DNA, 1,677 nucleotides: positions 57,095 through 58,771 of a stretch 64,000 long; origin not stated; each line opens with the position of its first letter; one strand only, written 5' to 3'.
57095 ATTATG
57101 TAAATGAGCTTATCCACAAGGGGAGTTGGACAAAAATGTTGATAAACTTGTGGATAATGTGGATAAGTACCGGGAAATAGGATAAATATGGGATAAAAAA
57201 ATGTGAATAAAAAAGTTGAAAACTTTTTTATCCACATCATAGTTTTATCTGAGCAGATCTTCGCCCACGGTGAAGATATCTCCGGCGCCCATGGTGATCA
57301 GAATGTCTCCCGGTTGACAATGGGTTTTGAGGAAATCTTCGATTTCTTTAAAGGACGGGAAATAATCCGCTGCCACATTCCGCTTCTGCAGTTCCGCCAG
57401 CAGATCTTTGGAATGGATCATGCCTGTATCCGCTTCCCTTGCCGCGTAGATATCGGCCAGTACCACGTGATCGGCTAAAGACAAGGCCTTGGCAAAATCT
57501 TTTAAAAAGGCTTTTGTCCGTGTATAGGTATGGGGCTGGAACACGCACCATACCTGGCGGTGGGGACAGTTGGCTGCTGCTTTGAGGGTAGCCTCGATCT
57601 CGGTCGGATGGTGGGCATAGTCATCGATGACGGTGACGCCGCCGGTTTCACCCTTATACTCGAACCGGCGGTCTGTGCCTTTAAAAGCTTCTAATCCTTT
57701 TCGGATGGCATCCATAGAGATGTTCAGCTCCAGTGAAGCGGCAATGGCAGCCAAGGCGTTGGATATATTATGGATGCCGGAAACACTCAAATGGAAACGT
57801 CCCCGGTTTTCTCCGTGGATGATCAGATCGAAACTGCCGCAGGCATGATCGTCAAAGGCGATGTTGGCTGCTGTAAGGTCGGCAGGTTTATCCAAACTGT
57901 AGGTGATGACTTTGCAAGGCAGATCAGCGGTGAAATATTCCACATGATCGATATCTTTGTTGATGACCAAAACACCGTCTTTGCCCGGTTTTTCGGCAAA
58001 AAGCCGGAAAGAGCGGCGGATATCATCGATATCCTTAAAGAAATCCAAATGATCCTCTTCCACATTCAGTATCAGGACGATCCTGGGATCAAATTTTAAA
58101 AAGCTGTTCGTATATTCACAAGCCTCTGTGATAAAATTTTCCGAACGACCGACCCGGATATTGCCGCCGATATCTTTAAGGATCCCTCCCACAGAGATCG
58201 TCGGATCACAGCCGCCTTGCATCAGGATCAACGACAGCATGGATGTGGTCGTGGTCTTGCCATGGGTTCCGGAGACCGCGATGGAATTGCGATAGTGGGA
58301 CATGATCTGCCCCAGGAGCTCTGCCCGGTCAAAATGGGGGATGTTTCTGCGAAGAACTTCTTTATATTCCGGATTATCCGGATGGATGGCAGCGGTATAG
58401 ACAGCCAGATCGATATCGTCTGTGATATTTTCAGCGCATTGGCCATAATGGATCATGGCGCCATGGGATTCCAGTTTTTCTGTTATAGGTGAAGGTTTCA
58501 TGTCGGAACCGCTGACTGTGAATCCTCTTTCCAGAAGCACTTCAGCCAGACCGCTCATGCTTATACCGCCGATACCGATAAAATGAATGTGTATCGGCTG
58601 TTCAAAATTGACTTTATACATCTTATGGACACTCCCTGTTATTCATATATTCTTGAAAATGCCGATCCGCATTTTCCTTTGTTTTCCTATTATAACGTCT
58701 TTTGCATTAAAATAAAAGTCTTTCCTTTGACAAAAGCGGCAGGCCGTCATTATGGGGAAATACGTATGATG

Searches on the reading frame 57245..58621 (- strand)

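Call 83: search_protein_families(library=pfam, proteins=[window:57245-58621:-], max_evalue=0.00001)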
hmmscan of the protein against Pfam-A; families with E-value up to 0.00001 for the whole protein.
window:57245-58621:- (458 aa): 3 families
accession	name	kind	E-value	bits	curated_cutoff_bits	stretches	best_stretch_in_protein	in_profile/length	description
PF01225.30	Mur_ligase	-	7.2e-31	106.9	21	1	11-111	1-95/95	Mur ligase family, catalytic domain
PF08245.18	Mur_ligase_M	-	3.1e-29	102.8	24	1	116-295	1-199/200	Mur ligase middle domain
PF02875.26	Mur_ligase_C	-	1.2e-24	87.9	28.4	1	318-447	1-127/127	Mur ligase, glutamate ligase domain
